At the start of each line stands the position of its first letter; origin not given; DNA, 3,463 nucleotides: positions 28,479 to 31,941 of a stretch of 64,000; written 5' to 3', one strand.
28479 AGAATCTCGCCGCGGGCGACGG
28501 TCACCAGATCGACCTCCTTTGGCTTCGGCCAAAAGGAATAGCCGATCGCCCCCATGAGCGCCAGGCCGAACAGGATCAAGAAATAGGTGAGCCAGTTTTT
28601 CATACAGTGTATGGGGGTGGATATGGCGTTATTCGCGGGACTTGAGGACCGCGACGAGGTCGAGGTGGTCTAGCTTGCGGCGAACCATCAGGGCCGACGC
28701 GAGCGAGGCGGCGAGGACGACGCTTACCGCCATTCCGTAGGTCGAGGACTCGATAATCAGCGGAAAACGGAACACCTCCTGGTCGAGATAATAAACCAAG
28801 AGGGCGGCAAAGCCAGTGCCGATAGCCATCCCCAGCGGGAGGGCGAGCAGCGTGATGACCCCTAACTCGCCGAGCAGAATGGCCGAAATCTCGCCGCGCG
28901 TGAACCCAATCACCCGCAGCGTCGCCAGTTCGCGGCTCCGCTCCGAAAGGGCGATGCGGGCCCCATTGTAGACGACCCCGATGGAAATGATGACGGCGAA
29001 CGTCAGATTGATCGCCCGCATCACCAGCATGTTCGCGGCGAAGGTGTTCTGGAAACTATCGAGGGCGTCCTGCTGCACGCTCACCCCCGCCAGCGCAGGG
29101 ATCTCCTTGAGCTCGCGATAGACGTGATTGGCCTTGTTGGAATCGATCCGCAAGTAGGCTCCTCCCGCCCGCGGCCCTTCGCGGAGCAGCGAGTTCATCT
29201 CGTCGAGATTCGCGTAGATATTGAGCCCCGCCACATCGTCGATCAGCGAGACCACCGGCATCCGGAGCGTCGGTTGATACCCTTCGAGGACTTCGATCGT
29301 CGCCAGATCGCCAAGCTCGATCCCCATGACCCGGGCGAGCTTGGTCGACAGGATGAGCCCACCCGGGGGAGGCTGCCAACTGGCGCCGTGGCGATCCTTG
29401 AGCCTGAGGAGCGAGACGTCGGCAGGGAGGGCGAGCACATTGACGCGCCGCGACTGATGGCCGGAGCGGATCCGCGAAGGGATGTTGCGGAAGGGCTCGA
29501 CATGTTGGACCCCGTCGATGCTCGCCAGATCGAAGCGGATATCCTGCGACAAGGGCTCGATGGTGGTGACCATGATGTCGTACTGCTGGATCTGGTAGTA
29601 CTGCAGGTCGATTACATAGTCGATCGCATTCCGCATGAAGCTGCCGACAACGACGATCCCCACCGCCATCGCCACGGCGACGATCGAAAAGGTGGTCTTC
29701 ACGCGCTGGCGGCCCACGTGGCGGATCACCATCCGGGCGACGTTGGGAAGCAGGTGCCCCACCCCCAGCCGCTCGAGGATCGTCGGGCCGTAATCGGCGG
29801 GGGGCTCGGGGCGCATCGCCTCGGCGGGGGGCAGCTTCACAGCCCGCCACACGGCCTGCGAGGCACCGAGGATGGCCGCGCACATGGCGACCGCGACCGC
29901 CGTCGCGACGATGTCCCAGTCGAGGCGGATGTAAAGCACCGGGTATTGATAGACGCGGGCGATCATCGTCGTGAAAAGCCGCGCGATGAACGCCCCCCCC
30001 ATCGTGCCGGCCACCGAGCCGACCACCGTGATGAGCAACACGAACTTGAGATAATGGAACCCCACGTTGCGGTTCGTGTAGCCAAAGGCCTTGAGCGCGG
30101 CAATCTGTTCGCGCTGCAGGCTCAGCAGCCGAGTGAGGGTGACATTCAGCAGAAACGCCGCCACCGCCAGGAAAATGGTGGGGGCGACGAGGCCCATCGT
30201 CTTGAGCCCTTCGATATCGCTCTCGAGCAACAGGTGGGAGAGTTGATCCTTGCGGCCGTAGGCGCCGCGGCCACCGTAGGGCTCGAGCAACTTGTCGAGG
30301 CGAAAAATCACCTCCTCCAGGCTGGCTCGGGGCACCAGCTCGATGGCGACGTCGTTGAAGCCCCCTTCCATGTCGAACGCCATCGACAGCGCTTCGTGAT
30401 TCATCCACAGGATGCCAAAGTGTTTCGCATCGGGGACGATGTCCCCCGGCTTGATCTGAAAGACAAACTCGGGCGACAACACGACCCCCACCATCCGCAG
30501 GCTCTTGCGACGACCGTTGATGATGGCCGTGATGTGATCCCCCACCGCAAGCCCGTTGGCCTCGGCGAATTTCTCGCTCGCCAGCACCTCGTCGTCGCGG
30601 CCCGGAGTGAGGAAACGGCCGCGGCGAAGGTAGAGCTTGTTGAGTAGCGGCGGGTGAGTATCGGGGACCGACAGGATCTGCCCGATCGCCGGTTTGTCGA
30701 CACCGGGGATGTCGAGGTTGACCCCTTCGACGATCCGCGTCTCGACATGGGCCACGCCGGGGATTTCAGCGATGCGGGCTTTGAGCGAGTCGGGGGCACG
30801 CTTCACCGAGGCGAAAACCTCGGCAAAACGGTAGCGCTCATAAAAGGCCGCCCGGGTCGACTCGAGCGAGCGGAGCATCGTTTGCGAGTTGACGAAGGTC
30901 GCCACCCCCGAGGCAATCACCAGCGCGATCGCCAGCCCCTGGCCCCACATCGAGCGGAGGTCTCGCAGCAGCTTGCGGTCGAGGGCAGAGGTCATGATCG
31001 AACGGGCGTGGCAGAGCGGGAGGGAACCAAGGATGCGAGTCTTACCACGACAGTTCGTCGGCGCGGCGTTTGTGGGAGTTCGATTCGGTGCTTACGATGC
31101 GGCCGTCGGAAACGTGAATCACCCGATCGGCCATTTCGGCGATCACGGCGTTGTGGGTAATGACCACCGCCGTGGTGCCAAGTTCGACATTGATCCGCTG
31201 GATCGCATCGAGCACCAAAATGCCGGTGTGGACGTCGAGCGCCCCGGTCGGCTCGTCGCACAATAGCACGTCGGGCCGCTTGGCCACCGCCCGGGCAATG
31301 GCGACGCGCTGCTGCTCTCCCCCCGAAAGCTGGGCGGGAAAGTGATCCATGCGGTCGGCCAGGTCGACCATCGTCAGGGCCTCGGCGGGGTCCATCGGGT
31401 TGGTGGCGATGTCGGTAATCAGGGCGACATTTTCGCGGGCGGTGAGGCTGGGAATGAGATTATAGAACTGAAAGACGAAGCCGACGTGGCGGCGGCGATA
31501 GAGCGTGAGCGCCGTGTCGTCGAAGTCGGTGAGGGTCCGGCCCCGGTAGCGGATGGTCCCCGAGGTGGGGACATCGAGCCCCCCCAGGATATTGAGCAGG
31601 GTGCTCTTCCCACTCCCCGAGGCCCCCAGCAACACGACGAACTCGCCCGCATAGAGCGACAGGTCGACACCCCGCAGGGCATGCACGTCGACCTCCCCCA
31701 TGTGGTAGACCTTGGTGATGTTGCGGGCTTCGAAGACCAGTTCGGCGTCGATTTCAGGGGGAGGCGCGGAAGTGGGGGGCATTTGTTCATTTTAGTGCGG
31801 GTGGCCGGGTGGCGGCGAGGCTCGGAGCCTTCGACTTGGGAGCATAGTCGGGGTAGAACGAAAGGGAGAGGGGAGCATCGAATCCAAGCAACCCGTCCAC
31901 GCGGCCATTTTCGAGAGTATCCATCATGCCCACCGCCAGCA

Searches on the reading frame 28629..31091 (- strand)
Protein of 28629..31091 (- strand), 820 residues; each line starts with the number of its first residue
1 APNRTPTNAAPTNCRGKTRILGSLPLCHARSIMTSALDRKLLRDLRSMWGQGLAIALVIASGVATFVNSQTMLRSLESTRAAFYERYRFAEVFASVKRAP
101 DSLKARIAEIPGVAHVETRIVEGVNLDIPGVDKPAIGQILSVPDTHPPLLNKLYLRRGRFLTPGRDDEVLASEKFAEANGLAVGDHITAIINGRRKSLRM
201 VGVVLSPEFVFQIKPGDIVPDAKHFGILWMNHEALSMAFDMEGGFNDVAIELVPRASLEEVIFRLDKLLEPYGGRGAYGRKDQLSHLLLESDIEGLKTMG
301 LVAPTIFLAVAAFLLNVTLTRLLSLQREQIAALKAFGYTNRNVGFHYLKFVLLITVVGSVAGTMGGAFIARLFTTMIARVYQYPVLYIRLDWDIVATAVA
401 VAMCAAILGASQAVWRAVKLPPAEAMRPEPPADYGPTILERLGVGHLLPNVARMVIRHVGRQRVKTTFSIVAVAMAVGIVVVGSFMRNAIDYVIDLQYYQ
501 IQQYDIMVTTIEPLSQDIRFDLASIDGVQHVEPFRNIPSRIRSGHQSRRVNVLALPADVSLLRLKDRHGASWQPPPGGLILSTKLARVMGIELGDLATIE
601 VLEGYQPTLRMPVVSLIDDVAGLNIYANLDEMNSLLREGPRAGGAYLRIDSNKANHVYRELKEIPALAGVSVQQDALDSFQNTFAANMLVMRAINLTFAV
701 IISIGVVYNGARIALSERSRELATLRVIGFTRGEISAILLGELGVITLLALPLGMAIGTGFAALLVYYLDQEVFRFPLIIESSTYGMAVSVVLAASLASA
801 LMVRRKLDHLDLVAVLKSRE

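Call 70: search_protein_families(library=pfam, proteins=[window:28629-31091:-], max_evalue=0.0001)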
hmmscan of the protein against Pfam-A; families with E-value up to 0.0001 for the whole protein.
window:28629-31091:- (820 aa): 1 family
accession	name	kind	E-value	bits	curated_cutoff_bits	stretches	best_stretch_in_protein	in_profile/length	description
PF02687.27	FtsX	-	2.1e-27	96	25.5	2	302-422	2-120/120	FtsX-like permease C-terminal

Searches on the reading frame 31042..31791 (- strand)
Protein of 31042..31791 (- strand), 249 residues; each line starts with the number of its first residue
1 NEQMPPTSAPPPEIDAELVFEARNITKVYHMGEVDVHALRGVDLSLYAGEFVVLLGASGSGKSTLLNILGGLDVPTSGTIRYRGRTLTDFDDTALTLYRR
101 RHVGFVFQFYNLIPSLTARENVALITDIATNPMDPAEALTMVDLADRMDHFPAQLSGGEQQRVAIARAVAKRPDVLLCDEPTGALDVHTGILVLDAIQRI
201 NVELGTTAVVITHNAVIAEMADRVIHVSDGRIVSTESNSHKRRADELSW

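Call 70: search_protein_families(library=pfam, proteins=[window:31042-31791:-], max_evalue=0.0001)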
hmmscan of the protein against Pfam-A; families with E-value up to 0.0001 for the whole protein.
window:31042-31791:- (249 aa): 1 family
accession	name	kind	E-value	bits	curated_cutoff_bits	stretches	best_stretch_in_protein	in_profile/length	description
PF00005.33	ABC_tran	-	1.7e-35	123.1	25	1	39-182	1-136/137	ABC transporter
